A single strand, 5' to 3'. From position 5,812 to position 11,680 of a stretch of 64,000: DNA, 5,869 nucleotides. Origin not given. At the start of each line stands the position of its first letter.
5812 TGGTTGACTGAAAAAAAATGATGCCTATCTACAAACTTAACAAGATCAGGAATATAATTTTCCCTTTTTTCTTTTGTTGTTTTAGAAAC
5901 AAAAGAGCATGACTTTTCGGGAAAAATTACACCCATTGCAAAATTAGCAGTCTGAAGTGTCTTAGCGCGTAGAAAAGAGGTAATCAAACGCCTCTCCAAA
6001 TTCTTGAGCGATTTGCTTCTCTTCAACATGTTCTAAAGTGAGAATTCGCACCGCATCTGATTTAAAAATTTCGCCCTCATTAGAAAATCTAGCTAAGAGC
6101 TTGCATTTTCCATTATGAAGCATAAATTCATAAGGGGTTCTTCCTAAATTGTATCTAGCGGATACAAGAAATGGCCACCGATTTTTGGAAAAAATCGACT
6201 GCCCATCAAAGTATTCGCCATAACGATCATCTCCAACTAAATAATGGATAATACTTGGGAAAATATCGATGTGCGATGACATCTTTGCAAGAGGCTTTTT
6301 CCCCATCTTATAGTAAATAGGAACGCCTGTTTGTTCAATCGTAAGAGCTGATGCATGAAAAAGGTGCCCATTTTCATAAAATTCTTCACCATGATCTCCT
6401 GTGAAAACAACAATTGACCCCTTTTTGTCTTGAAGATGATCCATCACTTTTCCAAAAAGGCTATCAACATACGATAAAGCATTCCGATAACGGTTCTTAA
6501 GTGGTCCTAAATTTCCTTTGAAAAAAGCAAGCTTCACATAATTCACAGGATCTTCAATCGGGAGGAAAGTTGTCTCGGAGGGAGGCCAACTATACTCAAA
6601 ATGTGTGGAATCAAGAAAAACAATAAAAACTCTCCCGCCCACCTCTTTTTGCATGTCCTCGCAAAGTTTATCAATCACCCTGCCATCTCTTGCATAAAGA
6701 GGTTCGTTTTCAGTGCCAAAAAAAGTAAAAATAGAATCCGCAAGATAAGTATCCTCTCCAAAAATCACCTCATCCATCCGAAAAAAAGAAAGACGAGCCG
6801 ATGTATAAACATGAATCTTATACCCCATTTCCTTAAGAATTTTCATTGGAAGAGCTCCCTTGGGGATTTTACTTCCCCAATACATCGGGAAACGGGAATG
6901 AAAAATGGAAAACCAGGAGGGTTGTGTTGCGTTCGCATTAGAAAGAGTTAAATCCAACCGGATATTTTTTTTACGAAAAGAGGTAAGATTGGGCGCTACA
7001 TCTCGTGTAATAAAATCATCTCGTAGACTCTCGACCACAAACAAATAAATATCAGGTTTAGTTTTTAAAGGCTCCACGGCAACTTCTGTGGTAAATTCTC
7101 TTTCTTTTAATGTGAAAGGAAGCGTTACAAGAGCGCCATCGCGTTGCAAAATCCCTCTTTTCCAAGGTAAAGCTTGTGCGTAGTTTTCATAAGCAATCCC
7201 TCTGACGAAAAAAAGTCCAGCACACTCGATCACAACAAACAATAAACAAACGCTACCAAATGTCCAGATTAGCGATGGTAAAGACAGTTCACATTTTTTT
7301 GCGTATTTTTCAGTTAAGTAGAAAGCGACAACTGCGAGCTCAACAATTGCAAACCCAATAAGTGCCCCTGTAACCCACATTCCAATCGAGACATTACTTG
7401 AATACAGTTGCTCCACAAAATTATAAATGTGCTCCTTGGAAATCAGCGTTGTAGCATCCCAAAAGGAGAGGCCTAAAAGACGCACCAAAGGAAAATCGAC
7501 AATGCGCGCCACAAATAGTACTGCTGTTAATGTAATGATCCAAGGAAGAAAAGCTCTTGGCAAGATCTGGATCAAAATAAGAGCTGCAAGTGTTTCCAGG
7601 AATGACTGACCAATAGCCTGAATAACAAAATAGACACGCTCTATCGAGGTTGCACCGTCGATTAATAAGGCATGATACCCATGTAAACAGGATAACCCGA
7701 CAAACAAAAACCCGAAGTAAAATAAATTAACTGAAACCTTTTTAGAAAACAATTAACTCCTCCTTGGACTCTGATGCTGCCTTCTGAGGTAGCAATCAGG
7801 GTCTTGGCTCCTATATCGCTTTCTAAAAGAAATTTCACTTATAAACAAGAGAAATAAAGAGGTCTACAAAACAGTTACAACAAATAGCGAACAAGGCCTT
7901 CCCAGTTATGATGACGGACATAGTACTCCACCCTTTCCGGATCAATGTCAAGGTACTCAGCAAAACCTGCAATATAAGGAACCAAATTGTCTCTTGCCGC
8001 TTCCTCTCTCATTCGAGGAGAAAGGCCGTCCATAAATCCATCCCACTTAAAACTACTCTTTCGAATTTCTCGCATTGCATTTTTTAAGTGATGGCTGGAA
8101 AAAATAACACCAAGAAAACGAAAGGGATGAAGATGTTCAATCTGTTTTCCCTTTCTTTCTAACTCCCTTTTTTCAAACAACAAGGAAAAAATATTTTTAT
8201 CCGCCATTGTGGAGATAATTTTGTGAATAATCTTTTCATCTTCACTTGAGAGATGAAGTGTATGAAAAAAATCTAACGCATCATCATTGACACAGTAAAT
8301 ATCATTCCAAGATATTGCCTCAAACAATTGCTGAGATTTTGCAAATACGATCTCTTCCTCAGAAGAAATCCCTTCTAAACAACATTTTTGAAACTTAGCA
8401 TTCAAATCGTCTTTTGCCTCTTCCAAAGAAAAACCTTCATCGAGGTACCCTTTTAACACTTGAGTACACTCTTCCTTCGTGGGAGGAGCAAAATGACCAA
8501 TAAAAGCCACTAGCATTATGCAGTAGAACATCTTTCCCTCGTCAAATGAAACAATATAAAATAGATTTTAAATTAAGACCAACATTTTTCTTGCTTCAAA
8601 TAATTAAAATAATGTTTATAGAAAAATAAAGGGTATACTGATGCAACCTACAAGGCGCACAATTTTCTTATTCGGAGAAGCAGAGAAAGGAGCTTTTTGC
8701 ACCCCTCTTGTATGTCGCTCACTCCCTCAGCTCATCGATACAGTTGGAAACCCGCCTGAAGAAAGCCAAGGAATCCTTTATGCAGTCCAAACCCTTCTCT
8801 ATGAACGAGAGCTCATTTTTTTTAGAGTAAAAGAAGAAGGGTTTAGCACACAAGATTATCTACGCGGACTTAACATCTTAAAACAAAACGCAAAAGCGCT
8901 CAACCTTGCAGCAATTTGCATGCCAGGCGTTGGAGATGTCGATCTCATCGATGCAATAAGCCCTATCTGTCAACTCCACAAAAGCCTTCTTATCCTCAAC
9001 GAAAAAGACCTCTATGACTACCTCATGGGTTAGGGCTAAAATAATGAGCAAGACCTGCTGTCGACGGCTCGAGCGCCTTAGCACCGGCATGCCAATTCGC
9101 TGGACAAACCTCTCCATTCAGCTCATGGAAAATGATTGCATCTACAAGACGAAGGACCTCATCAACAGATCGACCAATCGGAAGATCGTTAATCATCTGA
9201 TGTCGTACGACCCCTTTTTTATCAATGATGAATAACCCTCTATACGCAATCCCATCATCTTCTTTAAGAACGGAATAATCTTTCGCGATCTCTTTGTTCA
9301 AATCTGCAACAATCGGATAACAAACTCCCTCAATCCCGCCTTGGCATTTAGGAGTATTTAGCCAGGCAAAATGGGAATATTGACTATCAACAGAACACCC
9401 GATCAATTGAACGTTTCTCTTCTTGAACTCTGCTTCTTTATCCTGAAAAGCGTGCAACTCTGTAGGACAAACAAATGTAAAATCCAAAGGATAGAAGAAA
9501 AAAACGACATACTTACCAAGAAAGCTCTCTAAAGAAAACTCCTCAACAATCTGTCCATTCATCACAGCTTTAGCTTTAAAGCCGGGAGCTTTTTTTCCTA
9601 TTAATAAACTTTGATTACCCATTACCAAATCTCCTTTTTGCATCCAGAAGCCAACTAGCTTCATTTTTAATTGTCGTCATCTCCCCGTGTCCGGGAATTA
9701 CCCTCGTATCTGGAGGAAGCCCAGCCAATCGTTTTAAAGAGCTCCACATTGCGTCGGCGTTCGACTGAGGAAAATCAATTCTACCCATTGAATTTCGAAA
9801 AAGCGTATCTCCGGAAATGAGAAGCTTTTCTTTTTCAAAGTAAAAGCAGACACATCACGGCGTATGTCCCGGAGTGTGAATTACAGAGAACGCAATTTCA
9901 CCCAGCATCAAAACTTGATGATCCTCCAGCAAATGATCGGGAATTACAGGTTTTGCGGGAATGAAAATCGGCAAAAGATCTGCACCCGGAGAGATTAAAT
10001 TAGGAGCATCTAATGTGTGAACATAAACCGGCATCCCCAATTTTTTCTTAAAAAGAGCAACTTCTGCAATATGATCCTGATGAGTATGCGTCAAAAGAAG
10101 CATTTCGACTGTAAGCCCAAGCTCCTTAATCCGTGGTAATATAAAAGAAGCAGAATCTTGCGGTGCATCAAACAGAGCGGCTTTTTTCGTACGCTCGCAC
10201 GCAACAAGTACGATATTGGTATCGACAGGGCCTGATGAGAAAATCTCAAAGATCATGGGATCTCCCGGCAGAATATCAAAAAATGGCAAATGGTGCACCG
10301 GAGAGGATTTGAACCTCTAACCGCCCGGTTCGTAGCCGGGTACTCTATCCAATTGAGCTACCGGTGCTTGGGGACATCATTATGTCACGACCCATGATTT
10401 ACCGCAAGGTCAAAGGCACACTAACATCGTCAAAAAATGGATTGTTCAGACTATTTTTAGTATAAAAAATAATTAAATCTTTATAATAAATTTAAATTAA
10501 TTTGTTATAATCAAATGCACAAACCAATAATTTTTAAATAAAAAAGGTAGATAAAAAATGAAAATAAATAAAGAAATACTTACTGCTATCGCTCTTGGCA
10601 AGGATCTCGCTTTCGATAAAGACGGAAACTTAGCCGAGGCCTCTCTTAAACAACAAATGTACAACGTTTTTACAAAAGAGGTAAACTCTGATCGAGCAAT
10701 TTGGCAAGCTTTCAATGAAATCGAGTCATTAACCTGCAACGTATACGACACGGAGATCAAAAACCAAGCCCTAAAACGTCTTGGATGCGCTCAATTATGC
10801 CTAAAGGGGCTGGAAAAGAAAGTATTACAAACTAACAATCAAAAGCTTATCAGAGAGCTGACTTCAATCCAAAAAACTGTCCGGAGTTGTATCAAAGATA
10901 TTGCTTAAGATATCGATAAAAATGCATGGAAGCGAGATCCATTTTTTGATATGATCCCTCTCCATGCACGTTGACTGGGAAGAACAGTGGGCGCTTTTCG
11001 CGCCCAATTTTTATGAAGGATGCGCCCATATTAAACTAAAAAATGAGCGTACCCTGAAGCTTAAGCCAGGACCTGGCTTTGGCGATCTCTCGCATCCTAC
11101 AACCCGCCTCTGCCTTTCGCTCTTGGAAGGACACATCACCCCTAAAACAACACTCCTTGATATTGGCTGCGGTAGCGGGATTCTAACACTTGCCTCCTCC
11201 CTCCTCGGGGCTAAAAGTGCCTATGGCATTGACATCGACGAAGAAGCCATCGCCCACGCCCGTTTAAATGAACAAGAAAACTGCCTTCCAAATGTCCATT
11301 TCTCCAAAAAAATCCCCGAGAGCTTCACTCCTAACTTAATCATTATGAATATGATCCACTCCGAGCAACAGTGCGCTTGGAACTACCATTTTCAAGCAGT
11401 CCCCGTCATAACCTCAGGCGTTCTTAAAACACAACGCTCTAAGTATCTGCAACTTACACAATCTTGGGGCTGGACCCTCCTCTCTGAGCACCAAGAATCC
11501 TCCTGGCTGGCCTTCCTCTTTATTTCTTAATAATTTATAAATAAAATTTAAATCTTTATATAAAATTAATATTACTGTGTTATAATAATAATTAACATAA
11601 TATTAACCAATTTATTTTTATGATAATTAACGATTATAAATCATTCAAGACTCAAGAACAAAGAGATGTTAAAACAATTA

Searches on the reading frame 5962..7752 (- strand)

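Call 28: search_protein_families(library=pfam, proteins=[window:5962-7752:-], max_evalue=0.0001)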
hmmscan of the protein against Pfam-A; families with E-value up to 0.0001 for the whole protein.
window:5962-7752:- (596 aa): 1 family
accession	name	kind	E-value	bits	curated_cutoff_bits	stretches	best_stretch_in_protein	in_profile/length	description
PF00884.28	Sulfatase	-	3.1e-20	73.1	25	1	237-504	5-298/301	Sulfatase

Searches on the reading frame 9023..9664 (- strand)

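Call 28: search_protein_families(library=pfam, proteins=[window:9023-9664:-], max_evalue=0.0001)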
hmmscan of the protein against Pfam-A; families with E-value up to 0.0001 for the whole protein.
window:9023-9664:- (213 aa): 3 families
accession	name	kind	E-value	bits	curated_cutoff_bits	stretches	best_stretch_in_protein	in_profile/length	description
PF00578.27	AhpC-TSA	-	4e-38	130.6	26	1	22-155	1-123/124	AhpC/TSA family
PF08534.16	Redoxin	-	1.1e-15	58.1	26.6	1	23-162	3-137/148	Redoxin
PF10417.14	1-cysPrx_C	-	4.3e-07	30.2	21.1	1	179-210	4-40/41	C-terminal domain of 1-Cys peroxiredoxin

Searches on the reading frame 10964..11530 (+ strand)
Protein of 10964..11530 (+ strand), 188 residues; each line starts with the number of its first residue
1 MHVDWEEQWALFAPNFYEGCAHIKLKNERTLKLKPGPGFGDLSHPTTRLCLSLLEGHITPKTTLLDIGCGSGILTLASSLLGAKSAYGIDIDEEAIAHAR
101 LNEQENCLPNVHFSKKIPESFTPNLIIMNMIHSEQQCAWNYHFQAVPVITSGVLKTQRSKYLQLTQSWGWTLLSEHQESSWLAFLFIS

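Call 28: search_protein_families(library=pfam, proteins=[window:10964-11530:+], max_evalue=0.0001)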
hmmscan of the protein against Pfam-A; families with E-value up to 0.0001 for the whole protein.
window:10964-11530:+ (188 aa): 7 families
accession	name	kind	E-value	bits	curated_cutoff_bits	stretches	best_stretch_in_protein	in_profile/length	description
PF06325.19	PrmA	-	2.2e-31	109.9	22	1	26-184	127-291/296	Ribosomal protein L11 methyltransferase (PrmA)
PF13847.12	Methyltransf_31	-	1.9e-09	37.8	27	1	59-116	2-61/145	Methyltransferase domain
PF13649.12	Methyltransf_25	-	3e-07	31.5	27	1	65-116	2-53/97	Methyltransferase domain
PF05175.20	MTS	-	5.4e-07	29.8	23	1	46-129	19-105/170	Methyltransferase small domain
PF08241.18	Methyltransf_11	-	1.8e-05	25.7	21.2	1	65-107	1-42/95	Methyltransferase domain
PF13489.12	Methyltransf_23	-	2.3e-05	24.6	27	1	60-129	22-88/164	Methyltransferase domain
PF08242.18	Methyltransf_12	-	9.2e-05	23.5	30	0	65-117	1-57/98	Methyltransferase domain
